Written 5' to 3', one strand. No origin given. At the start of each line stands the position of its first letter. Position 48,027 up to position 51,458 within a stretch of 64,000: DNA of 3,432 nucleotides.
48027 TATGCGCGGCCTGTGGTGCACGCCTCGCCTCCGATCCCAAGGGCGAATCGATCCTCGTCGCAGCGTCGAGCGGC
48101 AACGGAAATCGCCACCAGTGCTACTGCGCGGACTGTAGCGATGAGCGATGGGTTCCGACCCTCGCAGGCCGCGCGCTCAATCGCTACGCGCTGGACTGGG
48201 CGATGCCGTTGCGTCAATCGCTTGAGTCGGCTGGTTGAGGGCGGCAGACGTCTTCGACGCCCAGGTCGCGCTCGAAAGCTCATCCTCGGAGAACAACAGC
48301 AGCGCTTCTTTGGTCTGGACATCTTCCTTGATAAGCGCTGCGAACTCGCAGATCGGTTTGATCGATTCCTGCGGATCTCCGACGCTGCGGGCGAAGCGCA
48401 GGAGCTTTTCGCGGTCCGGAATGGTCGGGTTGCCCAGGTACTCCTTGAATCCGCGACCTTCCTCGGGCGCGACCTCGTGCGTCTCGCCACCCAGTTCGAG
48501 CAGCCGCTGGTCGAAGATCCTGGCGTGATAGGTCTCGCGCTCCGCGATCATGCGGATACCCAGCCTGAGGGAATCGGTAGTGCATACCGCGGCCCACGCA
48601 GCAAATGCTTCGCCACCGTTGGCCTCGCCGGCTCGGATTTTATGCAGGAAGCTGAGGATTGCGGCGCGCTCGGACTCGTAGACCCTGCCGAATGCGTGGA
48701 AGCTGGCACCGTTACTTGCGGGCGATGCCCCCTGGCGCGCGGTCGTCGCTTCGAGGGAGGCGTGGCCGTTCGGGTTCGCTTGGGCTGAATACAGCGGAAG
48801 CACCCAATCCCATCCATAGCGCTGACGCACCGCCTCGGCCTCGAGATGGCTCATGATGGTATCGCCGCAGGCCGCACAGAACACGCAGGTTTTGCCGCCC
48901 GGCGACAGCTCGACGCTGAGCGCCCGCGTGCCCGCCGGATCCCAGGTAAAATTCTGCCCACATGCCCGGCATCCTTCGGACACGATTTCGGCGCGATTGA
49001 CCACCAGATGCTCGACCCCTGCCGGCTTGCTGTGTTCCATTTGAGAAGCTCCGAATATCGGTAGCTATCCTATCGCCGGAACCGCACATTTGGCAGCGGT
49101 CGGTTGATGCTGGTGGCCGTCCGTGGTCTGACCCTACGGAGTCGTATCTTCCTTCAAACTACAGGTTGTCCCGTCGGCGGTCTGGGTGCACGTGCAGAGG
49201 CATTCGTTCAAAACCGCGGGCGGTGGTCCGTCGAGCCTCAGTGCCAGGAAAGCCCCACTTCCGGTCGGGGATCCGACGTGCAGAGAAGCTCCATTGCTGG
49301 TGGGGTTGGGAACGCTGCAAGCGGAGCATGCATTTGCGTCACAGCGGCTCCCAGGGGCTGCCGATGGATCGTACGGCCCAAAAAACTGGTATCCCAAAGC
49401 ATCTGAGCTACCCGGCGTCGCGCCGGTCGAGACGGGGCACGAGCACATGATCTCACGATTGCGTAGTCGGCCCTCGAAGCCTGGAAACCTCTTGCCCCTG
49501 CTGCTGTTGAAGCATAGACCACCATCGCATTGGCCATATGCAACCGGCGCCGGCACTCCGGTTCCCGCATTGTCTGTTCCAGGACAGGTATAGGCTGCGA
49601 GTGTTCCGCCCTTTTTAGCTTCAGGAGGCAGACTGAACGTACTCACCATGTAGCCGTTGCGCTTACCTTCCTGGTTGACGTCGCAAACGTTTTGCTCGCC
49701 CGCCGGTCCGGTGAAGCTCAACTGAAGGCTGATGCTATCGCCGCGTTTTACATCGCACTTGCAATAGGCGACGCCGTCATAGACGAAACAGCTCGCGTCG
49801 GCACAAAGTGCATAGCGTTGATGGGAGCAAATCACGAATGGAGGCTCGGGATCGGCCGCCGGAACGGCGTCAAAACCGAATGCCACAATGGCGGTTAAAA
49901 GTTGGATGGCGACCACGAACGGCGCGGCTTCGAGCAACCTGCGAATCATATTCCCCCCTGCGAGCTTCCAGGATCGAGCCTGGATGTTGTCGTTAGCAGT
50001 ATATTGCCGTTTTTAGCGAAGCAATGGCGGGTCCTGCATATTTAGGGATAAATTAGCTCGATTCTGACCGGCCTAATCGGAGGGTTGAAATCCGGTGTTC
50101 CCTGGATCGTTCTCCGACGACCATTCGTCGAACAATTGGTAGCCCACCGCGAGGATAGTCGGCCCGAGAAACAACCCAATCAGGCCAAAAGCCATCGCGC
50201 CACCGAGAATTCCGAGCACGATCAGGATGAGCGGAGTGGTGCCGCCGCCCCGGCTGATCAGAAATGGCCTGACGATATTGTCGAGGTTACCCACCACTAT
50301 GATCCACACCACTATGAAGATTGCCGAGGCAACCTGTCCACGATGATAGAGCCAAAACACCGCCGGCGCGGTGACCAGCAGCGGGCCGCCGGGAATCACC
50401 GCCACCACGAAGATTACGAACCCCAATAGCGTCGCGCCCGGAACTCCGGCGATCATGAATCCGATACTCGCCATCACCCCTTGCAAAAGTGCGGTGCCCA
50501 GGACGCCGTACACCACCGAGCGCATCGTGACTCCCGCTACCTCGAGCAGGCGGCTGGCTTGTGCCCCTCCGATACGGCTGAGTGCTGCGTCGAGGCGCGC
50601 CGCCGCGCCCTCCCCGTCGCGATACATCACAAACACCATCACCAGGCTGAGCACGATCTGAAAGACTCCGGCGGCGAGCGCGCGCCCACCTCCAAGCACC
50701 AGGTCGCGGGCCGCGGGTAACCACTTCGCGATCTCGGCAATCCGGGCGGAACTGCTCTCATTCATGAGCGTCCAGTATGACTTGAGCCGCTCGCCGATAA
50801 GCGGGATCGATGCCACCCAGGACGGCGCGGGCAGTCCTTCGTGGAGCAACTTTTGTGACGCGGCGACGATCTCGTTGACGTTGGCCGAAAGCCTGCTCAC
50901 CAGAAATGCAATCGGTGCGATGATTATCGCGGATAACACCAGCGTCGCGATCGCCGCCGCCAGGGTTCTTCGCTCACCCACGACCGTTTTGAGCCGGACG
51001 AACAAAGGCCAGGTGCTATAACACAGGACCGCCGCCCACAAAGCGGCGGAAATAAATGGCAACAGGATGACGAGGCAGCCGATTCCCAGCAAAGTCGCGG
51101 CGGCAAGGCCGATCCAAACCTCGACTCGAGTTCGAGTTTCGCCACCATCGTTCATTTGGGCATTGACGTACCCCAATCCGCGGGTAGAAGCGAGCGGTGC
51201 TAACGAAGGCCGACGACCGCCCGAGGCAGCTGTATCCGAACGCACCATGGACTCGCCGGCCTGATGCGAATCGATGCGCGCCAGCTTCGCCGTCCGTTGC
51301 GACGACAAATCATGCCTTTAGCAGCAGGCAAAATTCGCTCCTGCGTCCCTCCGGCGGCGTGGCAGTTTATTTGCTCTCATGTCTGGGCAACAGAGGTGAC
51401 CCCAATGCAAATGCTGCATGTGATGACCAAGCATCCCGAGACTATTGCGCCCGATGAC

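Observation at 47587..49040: Triplicated CxxC...CxxC zinc-ribbon-like domain: two stand-alone copies and one fused to a ferritin-like ExxH domain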

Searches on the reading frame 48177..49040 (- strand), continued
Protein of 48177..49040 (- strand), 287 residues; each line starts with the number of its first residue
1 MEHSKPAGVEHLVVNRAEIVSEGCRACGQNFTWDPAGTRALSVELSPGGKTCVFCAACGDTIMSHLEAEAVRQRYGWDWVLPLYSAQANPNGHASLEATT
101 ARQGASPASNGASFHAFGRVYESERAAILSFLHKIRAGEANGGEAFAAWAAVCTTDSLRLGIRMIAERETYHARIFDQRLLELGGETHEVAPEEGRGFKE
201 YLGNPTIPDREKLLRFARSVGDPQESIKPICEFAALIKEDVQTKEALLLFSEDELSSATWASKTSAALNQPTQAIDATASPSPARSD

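Call 52: find_encoding_contigs(protein=P0039, flank=6000, max_places=2)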
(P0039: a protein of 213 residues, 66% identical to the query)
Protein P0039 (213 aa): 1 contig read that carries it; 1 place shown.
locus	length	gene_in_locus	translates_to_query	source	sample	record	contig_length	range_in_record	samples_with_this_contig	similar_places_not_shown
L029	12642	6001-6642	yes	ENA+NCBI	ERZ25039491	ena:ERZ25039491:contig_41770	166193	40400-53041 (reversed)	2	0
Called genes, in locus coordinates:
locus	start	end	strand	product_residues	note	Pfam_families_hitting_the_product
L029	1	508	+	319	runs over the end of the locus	PF00561:Abhydrolase_1, PF12146:Hydrolase_4, PF12697:Abhydrolase_6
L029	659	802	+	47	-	-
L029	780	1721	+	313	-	PF00005:ABC_tran, PF13304:AAA_21 (faint)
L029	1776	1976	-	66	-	-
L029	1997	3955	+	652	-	PF13183:Fer4_8, PF13187:Fer4_9 (weak), PF13237:Fer4_10 (weak), PF02754:CCG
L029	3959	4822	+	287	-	PF05721:PhyH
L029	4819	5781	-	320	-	PF00561:Abhydrolase_1, PF12146:Hydrolase_4, PF12697:Abhydrolase_6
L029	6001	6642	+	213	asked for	-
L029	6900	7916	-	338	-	PF08240:ADH_N, PF01262:AlaDh_PNT_C (weak), PF00107:ADH_zinc_N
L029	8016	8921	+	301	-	PF00126:HTH_1, PF03466:LysR_substrate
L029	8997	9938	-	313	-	PF00890:FAD_binding_2 (faint), PF01266:DAO (faint), PF07992:Pyr_redox_2, PF12831:FAD_oxidored (weak), PF13738:Pyr_redox_3, PF00070:Pyr_redox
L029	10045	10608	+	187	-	PF01967:MoaC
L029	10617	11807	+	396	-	PF17785:PUA_3, PF10672:Methyltrans_SAM, PF02475:TRM5-TYW2_MTfase (weak), PF03602:Cons_hypoth95, PF05175:MTS (weak), PF06325:PrmA (weak), PF13649:Methyltransf_25 (faint)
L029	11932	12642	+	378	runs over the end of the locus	PF14870:PSII_BNR, PF15902:Sortilin-Vps10 (faint), PF02012:BNR (faint), PF14870:PSII_BNR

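Call 53: find_encoding_contigs(protein=P0106, flank=6000, max_places=2)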
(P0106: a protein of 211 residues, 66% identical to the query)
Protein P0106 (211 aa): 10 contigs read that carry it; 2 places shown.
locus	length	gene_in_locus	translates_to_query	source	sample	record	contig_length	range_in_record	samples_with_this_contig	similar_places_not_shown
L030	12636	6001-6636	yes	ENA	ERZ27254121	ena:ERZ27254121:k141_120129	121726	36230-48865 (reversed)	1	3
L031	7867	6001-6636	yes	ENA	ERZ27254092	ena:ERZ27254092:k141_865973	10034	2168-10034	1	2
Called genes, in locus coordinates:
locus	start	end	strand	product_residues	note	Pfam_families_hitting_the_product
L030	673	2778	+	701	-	PF12838:Fer4_7 (faint), PF13534:Fer4_17 (faint), PF13183:Fer4_8, PF13187:Fer4_9 (weak), PF02754:CCG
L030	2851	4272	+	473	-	PF01979:Amidohydro_1, PF07969:Amidohydro_3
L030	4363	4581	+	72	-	PF21748:UPF0150 (weak)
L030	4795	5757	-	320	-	PF00561:Abhydrolase_1, PF12146:Hydrolase_4, PF12697:Abhydrolase_6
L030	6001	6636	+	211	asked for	-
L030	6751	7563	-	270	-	PF14371:DUF4412 (weak)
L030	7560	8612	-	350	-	PF03706:LPG_synthase_TM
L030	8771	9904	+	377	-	PF04909:Amidohydro_2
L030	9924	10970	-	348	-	PF02824:TGS (weak), PF06071:YchF-GTPase_C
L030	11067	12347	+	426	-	PF12146:Hydrolase_4 (faint)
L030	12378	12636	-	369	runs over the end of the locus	PF00512:HisKA, PF02518:HATPase_c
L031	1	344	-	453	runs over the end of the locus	-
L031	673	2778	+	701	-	PF12838:Fer4_7 (faint), PF13534:Fer4_17 (faint), PF13183:Fer4_8, PF13187:Fer4_9 (weak), PF02754:CCG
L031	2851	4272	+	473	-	PF01979:Amidohydro_1, PF07969:Amidohydro_3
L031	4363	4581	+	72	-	PF21748:UPF0150 (weak)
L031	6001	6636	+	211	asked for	-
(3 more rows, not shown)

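Call 64: list_cluster_members(proteins=[P0006, P0026, P0046, P0071, P0128, P0131])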
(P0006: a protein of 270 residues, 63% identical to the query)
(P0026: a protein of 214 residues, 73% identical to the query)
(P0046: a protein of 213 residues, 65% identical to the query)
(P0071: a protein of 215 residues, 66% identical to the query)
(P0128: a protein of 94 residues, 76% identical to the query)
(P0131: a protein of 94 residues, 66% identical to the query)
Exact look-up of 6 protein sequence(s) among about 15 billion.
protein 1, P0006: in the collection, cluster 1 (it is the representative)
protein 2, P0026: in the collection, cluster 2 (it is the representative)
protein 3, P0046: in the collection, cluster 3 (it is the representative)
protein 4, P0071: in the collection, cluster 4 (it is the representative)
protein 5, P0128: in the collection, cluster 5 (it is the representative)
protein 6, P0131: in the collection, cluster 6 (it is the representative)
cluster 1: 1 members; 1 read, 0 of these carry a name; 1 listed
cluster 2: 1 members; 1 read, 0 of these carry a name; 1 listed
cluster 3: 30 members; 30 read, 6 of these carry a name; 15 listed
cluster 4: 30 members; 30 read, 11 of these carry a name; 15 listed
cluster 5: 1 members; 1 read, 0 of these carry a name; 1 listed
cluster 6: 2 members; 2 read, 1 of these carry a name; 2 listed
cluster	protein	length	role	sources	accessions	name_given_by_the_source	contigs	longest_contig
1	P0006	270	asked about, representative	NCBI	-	-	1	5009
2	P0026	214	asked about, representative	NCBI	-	-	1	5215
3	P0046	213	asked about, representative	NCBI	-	-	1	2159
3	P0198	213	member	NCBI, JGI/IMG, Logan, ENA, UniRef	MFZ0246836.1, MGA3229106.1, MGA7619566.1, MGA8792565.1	hypothetical protein [Candidatus Binatus sp.] | hypothetical protein | hypothetical protein n=1 Tax=Candidatus Binatus sp. TaxID=2811406 RepID=UPI003BE8DC65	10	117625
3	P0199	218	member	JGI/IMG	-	hypothetical protein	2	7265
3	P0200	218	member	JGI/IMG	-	hypothetical protein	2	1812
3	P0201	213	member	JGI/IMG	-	hypothetical protein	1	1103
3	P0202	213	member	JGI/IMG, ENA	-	hypothetical protein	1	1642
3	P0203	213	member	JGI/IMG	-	hypothetical protein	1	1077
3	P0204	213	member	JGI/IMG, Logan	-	-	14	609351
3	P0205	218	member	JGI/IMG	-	-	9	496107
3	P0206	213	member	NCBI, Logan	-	-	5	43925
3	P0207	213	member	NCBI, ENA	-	-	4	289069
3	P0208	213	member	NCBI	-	-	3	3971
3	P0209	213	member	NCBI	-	-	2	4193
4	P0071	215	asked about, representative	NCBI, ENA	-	-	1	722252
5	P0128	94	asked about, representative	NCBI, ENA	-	-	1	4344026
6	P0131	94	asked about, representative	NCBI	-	-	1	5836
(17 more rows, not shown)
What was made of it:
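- They are named 'hypothetical protein [Candidatus Binatus sp.]' (call 64).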

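Call 68: find_encoding_contigs(protein=P0012, flank=5000, max_places=2)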
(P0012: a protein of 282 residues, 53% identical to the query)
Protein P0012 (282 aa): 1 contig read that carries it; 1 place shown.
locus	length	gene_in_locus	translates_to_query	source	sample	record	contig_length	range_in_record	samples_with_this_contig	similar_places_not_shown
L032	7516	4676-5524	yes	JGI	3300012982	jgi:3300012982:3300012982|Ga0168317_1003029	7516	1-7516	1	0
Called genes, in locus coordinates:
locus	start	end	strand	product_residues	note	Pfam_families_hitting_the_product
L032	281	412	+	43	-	PF08534:Redoxin, PF00578:AhpC-TSA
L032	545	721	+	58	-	-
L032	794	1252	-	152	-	-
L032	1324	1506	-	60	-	-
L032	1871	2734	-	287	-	PF03631:Virul_fac_BrkB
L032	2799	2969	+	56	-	-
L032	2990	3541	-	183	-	PF00188:CAP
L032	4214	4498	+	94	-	-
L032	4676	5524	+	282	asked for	-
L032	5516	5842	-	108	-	-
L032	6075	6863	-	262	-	PF02698:DUF218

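Call 69: find_encoding_contigs(protein=P0010, flank=5000, max_places=2)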
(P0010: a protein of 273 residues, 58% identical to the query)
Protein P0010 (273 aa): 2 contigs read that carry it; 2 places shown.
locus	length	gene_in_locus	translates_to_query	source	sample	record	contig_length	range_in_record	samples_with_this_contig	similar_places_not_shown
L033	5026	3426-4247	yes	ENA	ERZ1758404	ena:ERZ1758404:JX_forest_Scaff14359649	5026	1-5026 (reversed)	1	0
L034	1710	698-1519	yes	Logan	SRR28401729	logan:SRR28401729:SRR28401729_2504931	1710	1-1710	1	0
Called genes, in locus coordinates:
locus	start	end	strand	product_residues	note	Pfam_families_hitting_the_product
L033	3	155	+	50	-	?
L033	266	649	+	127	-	PF04828:GFA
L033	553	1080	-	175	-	-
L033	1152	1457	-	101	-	-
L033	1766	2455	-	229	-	PF00144:Beta-lactamase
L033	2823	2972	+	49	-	-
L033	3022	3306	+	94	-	-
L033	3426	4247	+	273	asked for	-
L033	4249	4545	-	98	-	-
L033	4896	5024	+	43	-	?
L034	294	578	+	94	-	-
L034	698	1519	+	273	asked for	-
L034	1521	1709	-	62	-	?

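Call 70: find_encoding_contigs(protein=P0006, flank=5000, max_places=2)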
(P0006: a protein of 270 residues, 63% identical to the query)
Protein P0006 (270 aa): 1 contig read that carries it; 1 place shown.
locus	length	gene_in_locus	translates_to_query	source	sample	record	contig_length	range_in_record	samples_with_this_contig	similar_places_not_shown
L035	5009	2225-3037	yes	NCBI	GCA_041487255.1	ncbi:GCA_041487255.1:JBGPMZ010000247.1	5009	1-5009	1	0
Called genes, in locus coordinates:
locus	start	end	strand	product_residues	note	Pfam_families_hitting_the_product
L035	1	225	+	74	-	?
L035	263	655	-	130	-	PF00571:CBS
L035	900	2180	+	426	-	PF00501:AMP-binding, PF27533:CapK_C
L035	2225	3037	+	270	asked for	-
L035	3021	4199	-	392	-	PF01546:Peptidase_M20, PF07687:M20_dimer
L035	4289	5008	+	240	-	?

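Call 72: search_protein_families(library=padloc, proteins=[window:48177-49040:-], max_evalue=0.1)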
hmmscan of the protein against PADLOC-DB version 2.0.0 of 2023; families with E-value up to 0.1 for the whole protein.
window:48177-49040:- (287 aa): 0 families

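Call 73: search_protein_families(library=ncbifam, proteins=[P0062], max_evalue=0.1)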
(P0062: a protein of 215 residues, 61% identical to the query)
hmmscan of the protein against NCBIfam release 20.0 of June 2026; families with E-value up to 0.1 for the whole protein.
P0062 (215 aa): 0 families

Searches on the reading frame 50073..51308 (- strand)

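Call 3: search_protein_families(library=pfam, proteins=[window:50073-51308:-], max_evalue=1)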
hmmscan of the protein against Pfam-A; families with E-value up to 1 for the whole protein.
window:50073-51308:- (411 aa): 1 family
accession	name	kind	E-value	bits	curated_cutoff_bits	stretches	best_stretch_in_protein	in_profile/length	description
PF01594.21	AI-2E_transport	-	2e-41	142.7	34.3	1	69-396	5-326/327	AI-2E family transporter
